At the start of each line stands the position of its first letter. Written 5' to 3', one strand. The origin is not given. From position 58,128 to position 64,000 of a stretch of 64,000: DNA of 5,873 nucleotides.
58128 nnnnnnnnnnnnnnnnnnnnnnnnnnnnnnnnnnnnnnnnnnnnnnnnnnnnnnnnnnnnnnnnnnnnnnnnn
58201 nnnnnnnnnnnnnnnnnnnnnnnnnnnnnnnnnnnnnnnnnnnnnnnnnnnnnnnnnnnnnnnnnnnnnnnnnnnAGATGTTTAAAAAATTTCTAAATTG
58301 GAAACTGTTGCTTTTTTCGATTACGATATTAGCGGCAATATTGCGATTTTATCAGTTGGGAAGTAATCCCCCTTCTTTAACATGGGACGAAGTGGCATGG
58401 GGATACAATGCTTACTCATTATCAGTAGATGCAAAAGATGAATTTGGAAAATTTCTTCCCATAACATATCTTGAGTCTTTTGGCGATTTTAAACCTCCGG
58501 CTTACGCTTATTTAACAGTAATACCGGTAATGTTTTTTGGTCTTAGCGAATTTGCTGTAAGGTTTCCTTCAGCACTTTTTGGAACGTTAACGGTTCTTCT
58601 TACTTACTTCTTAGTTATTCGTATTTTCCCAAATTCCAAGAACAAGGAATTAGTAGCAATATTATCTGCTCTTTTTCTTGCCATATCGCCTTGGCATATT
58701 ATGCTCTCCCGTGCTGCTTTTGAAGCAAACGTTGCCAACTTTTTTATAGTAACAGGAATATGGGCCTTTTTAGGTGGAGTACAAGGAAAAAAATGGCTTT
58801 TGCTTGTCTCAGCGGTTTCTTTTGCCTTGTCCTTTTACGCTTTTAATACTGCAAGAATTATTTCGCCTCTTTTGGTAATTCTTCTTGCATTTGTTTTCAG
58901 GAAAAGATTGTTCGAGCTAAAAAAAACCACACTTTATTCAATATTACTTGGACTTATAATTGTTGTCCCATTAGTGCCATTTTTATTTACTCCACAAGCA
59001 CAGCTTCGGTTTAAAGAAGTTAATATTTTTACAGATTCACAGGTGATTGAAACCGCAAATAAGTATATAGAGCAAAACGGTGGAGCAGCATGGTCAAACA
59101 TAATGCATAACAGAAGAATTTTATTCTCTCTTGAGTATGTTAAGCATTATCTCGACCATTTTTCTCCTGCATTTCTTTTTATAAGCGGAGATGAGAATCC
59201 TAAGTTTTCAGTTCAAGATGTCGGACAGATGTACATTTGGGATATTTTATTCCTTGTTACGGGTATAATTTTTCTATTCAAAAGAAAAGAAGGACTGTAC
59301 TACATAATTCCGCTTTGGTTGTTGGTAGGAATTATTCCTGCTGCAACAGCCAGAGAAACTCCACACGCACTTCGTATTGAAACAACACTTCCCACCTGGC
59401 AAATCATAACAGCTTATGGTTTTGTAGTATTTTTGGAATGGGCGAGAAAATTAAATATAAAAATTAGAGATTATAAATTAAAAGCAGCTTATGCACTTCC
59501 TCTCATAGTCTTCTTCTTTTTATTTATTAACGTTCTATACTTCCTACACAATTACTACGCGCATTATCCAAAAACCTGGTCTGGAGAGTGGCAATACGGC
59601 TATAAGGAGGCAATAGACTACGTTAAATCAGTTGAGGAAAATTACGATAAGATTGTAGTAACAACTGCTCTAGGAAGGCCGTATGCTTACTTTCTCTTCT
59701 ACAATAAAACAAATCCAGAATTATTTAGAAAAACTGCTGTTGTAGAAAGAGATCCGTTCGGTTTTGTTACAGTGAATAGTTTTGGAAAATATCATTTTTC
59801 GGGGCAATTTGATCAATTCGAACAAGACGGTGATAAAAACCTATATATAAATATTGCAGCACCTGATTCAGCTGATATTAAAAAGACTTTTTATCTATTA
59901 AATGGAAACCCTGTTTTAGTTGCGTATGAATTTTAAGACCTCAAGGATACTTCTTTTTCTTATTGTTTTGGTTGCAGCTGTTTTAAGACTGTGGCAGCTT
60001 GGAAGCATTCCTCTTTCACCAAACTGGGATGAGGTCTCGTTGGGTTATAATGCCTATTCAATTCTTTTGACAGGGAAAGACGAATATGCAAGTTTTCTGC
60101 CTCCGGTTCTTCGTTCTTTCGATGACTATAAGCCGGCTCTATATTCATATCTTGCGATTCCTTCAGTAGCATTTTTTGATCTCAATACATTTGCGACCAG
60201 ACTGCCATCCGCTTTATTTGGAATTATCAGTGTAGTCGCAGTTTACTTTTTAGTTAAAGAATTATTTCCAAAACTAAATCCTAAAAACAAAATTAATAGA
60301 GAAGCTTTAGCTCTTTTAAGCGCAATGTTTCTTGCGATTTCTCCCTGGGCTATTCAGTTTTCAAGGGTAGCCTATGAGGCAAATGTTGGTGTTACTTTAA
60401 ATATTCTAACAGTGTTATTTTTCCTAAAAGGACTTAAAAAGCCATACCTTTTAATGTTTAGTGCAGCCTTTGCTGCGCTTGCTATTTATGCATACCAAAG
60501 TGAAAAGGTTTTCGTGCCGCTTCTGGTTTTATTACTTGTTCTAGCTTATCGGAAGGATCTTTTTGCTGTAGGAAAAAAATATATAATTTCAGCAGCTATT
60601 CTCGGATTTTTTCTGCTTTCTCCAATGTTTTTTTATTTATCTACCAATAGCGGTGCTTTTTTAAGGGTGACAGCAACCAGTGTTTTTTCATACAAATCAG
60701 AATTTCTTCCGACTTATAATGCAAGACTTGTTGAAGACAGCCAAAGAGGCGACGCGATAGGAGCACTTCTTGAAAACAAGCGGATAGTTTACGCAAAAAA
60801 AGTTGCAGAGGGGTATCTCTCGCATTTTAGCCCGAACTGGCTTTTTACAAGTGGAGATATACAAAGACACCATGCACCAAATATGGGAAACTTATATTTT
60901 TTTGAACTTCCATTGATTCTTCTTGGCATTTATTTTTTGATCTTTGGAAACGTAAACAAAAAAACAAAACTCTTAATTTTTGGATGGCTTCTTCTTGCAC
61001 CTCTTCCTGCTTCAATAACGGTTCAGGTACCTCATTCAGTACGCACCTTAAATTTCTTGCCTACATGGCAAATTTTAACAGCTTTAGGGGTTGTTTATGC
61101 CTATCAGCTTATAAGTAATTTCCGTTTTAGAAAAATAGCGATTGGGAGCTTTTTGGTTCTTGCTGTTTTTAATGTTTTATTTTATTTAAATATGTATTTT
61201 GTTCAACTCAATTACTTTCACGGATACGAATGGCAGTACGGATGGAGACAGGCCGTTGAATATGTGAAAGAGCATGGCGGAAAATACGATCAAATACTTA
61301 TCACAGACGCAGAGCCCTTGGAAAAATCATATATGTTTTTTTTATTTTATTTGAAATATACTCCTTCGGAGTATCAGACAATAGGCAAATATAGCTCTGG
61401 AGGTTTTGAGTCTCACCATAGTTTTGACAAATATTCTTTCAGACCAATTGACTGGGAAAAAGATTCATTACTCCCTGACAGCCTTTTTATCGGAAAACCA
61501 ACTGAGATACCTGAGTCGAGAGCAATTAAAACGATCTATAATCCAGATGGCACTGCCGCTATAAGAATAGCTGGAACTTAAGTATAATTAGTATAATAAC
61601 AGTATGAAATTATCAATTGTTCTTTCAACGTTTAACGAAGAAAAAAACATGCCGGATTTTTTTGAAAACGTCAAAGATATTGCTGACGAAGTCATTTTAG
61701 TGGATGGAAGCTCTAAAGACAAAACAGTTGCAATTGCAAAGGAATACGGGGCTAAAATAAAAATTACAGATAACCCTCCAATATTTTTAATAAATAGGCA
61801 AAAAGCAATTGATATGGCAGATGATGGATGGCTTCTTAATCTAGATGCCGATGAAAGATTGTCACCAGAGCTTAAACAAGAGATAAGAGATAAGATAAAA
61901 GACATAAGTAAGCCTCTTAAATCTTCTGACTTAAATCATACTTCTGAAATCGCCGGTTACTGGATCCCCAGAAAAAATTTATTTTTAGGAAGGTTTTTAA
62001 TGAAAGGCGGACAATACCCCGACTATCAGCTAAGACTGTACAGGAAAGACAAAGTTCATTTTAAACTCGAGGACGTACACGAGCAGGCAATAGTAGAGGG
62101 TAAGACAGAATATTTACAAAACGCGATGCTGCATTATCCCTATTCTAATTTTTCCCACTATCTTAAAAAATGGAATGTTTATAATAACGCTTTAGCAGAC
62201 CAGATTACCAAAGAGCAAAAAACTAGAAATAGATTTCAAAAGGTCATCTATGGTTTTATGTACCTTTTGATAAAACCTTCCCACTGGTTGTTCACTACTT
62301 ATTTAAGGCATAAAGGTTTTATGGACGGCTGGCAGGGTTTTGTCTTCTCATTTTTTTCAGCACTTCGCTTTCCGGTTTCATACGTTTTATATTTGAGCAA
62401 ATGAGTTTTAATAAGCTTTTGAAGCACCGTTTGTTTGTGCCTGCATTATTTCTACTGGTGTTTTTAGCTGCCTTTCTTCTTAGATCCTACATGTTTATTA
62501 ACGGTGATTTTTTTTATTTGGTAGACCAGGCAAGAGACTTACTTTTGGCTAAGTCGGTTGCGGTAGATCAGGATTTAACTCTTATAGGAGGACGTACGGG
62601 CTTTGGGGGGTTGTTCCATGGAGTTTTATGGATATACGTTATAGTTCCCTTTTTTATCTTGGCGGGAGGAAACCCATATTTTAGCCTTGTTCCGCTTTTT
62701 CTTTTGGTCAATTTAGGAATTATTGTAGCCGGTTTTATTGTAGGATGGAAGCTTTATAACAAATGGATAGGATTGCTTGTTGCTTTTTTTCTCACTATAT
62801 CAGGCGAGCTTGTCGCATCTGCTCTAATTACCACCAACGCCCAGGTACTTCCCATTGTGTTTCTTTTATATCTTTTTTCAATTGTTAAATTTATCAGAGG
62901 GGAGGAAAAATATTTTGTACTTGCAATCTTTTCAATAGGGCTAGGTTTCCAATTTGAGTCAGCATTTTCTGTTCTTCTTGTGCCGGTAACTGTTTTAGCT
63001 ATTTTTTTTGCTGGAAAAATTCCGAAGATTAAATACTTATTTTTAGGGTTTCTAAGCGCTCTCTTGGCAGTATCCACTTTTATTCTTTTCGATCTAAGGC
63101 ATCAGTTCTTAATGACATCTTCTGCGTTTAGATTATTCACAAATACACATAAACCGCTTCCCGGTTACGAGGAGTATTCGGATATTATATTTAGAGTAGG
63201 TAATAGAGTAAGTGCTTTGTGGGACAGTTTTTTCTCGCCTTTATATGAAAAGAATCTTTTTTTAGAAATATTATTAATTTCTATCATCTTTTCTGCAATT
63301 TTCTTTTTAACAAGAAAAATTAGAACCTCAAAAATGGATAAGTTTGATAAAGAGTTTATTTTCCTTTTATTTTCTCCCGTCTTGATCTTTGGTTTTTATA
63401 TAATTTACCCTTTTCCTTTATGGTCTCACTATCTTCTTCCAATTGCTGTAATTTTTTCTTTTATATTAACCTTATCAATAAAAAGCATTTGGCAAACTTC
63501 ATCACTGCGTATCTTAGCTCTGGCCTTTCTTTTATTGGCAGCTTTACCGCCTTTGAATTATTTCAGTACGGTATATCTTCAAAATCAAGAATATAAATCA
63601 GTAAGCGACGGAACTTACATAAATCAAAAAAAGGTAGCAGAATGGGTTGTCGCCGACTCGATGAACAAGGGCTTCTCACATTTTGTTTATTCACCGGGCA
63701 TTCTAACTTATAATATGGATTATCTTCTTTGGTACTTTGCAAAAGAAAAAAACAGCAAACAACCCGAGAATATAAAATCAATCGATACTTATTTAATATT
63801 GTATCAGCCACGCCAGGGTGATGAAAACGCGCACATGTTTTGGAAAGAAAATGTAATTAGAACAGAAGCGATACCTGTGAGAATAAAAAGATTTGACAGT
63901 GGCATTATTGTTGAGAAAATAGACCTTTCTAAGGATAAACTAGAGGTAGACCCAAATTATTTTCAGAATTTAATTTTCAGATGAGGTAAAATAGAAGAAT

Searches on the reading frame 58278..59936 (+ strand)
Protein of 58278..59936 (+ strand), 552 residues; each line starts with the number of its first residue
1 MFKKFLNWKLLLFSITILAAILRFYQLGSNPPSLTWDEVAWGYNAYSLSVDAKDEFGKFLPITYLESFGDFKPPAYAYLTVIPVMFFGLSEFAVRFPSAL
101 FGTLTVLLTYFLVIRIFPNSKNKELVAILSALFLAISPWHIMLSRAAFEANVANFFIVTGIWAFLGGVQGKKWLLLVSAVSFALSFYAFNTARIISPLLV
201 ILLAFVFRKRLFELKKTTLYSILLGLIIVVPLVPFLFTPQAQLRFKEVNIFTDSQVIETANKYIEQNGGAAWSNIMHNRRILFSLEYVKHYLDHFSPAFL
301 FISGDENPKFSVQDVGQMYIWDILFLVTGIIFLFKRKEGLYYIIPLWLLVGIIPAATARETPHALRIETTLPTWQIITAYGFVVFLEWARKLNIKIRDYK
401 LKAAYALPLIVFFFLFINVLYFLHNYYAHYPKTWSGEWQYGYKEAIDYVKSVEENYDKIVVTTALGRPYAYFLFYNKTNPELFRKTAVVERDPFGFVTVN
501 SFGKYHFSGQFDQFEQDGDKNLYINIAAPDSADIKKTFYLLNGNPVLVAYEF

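Call 3: search_protein_families(library=pfam, proteins=[window:58278-59936:+], max_evalue=0.01)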
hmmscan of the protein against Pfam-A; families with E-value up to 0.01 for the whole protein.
window:58278-59936:+ (552 aa): 2 families
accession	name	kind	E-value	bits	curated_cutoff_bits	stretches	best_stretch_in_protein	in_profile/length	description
PF13231.12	PMT_2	-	6.5e-12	46.4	26.1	1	72-233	2-158/160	Dolichyl-phosphate-mannose-protein mannosyltransferase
PF02366.24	PMT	-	6.3e-11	42.7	22.7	1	14-236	2-234/245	Dolichyl-phosphate-mannose-protein mannosyltransferase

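Call 24: search_protein_families(library=ncbifam, proteins=[window:58278-59936:+], max_evalue=0.001)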
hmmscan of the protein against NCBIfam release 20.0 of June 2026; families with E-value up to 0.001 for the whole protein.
window:58278-59936:+ (552 aa): 2 families
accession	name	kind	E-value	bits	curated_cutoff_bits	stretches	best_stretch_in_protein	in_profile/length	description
TIGR03663.1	TIGR03663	subfamily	3.6e-09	36.1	126.25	1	11-216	3-190/435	flippase activity-associated protein Agl23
NF009784.2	PRK13279.1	equivalog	5.1e-06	25.4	567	1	62-232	56-222/539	lipid IV(A) 4-amino-4-deoxy-L-arabinosyltransferase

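Call 27: find_homologous_proteins(query=window:58278-59936:+, max_evalue=1e-10)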
Query window:58278-59936:+ (552 aa): 3568 proteins with E <= 1e-10 among 8000 candidates; the best 120 are listed.
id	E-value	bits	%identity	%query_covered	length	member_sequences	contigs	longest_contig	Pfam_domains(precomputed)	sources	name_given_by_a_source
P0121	0.0e+0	1238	100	100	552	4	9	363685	PF02366.25,PF13231.13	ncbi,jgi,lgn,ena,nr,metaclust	ncbi:MAG: hypothetical protein A2798_01900 [Candidatus Levybacteria bacterium RIFCSPHIGHO2_01_FULL_3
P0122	0.0e+0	1095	85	99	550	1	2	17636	PF13231.13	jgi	jgi:hypothetical protein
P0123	0.0e+0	1079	85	100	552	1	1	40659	PF02366.25,PF13231.13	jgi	jgi:hypothetical protein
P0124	1.6e-293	993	78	100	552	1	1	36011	PF13231.13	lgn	-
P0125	1.8e-243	827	65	99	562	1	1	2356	PF02366.25,PF13231.13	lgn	-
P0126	2.0e-235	801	65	98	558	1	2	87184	PF02366.25,PF13231.13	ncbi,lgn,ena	-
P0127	1.8e-234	798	66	99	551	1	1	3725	PF02366.25,PF13231.13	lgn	-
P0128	3.9e-234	797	65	96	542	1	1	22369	PF13231.13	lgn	-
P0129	4.4e-233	793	64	100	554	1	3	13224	PF13231.13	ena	-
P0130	1.5e-231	788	62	100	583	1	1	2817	PF02366.25,PF13231.13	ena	-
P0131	1.6e-231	788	64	99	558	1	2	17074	PF02366.25,PF13231.13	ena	-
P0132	4.4e-231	787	64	100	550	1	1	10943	PF02366.25,PF13231.13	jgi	jgi:4-amino-4-deoxy-L-arabinose transferase-like glycosyltransferase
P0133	1.9e-230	784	65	99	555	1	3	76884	PF02366.25,PF13231.13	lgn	-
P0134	5.3e-230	783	64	100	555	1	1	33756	PF13231.13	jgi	jgi:4-amino-4-deoxy-L-arabinose transferase-like glycosyltransferase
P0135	2.2e-229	781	63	99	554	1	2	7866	PF02366.25,PF13231.13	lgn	-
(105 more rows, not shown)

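Call 72: find_related_loci(query=A5, collection=metagenome_contigs, flank=6000)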
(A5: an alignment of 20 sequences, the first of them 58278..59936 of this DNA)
Query A5 (552 aa) in metagenome_contigs; peptide patterns used: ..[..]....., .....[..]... (x = any residue, [..] = any of these).
475 stretches matched a pattern; 394 encode a relative of the query (tblastn E <= 1e-3); the best 80 are kept; 80 distinct loci.
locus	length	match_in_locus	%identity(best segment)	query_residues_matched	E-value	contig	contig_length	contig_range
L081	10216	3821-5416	64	10-550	0e+0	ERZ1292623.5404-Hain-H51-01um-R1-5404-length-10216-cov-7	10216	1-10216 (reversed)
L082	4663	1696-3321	64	3-552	0e+0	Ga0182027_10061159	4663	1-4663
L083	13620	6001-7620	62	1-550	0e+0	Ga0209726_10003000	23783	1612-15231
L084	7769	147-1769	63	1-550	0e+0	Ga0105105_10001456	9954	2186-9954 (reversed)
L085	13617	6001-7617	61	9-552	0e+0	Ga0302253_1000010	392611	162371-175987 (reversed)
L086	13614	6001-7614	62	4-550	0e+0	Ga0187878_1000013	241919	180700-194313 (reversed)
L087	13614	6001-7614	62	4-550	0e+0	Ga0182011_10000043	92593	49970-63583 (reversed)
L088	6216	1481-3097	61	1-550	0e+0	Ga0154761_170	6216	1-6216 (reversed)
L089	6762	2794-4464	62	3-550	0e+0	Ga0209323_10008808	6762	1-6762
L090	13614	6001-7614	61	4-550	0e+0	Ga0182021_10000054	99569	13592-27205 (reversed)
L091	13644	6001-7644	62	3-550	0e+0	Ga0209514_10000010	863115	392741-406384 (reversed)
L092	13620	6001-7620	63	3-550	0e+0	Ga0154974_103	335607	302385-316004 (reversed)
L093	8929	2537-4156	62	3-550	0e+0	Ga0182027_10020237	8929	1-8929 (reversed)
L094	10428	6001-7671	62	3-550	0e+0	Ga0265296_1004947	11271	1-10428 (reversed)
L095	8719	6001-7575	63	19-552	0e+0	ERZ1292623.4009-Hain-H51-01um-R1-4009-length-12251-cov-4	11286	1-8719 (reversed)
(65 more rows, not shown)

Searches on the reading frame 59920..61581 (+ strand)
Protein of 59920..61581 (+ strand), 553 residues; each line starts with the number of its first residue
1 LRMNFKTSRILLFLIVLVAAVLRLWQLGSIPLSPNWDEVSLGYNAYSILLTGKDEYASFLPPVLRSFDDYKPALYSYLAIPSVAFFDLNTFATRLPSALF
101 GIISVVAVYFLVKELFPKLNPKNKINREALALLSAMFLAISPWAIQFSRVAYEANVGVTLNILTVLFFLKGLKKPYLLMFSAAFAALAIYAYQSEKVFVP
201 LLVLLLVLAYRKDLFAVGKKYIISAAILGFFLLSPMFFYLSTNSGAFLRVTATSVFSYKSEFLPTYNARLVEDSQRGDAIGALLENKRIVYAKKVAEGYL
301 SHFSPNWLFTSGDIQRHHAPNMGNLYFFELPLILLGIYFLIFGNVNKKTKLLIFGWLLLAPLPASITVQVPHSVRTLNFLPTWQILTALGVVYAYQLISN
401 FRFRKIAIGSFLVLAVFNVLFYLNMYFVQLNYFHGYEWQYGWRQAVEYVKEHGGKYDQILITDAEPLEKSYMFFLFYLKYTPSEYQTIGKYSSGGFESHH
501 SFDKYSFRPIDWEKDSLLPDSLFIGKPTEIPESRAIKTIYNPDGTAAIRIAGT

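Call 3: search_protein_families(library=pfam, proteins=[window:59920-61581:+], max_evalue=0.01)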
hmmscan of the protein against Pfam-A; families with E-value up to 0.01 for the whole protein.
window:59920-61581:+ (553 aa): 1 family
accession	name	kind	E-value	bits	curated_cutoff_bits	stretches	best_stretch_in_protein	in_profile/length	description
PF13231.12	PMT_2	-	5.7e-10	40.1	26.1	1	71-237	2-158/160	Dolichyl-phosphate-mannose-protein mannosyltransferase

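Call 24: search_protein_families(library=ncbifam, proteins=[window:59926-61581:+], max_evalue=0.001)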
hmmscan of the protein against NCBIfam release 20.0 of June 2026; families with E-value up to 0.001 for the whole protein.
window:59926-61581:+ (551 aa): 1 family
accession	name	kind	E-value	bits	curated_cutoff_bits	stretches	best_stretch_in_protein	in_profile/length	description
TIGR03663.1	TIGR03663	subfamily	5.4e-09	35.6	126.25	1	8-207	2-182/435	flippase activity-associated protein Agl23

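Call 28: find_homologous_proteins(query=window:59926-61581:+, max_evalue=1e-10)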
Query window:59926-61581:+ (551 aa): 2913 proteins with E <= 1e-10 among 8000 candidates; the best 120 are listed.
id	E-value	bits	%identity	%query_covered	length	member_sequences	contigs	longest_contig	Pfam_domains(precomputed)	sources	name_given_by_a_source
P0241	0.0e+0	1220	100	100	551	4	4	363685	PF13231.13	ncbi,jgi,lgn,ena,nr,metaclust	ncbi:MAG: hypothetical protein A2798_01905 [Candidatus Levybacteria bacterium RIFCSPHIGHO2_01_FULL_3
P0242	4.5e-273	925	75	100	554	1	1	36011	PF13231.13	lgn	-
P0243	2.1e-222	758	62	100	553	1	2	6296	PF13231.13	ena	-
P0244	2.8e-221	754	61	100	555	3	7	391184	PF13231.13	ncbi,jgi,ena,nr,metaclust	ncbi:MAG: hypothetical protein A3B38_02165 [Candidatus Levybacteria bacterium RIFCSPLOWO2_01_FULL_36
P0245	5.5e-219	747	61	100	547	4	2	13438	PF13231.13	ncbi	-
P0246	1.4e-217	742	61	100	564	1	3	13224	PF13231.13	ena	-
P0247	2.7e-217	741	62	100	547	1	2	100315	PF13231.13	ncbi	-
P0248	1.4e-216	739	60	100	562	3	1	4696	PF13231.13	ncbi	-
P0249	1.7e-216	739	61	100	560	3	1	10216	PF13231.13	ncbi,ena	ncbi:MAG: glycosyltransferase family 39 protein [Patescibacteria group bacterium]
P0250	9.1e-215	733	61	99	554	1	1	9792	PF13231.13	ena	-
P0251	1.5e-214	732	61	99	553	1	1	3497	PF13231.13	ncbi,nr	ncbi:MAG: glycosyltransferase family 39 protein [Actinobacteria bacterium]|nr:glycosyltransferase fa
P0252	4.1e-214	731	61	99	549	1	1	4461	PF13231.13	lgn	-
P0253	5.5e-214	730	60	97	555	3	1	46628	PF13231.13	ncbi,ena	-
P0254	5.9e-214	730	61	97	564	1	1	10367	PF13231.13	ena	-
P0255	9.6e-214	730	62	97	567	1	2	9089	PF13231.13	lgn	-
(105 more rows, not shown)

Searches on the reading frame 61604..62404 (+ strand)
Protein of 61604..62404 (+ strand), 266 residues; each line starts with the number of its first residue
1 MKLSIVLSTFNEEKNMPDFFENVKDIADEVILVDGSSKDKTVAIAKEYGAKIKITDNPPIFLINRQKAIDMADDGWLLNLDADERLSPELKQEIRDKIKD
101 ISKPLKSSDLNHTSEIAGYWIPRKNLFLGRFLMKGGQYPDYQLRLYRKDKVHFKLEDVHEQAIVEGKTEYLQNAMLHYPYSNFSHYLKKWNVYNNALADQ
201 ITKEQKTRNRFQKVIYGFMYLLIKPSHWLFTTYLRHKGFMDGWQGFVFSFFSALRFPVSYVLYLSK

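Call 6: search_protein_families(library=pfam, proteins=[window:61604-62404:+], max_evalue=0.001)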
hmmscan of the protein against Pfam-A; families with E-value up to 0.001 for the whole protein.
window:61604-62404:+ (266 aa): 1 family
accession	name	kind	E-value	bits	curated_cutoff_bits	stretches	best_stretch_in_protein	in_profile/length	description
PF00535.33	Glycos_transf_2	-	1.2e-16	61.5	23.3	1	4-100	1-105/168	Glycosyl transferase family 2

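Call 68: search_protein_families(library=ncbifam, proteins=[window:61604-62404:+], max_evalue=0.00001)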
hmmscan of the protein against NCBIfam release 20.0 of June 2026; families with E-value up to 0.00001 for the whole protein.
window:61604-62404:+ (266 aa): 4 families
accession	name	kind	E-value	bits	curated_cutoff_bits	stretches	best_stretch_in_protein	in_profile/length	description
TIGR04283.1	glyco_like_mftF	equivalog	1.5e-11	44.3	182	1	3-99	1-98/221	TIGR04283 family arsenosugar biosynthesis glycosyltransferase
TIGR04195.1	S_glycosyl_SunS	equivalog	5.1e-07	28.9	350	1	8-95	64-152/421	SunS family peptide S-glycosyltransferase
TIGR04182.1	glyco_TIGR04182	equivalog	1.1e-06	28.2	325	1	4-89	3-88/293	S-layer glycoprotein N-glycosyltransferase AglJ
NF041391.1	DPhHxTase_Halo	equivalog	8e-06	25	375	0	8-97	2-92/213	dolichyl-phosphate hexose transferase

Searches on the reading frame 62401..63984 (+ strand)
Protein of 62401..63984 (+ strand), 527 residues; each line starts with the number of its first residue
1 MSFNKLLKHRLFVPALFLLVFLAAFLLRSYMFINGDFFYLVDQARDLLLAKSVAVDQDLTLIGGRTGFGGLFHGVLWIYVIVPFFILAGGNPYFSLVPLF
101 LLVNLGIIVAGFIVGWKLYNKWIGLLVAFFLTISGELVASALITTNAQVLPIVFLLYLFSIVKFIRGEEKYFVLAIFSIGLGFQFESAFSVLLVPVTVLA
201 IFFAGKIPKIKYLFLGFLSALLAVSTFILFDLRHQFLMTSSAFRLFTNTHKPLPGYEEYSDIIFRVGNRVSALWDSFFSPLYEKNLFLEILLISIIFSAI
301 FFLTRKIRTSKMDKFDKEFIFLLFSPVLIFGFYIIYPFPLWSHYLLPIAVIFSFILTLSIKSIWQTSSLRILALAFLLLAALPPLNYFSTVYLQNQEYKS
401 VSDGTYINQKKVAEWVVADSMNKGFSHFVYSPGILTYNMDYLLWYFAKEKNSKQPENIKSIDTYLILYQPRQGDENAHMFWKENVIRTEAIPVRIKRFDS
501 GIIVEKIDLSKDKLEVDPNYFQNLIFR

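Call 3: search_protein_families(library=pfam, proteins=[window:62401-63984:+], max_evalue=0.01)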
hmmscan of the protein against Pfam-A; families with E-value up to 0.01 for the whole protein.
window:62401-63984:+ (527 aa): 1 family
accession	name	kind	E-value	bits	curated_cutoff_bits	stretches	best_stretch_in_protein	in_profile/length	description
PF13231.12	PMT_2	-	0.0012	19.6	26.1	1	79-229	8-159/160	Dolichyl-phosphate-mannose-protein mannosyltransferase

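Call 24: search_protein_families(library=ncbifam, proteins=[window:62401-63984:+], max_evalue=0.001)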
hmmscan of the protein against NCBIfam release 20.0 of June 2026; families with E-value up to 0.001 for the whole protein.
window:62401-63984:+ (527 aa): 0 families
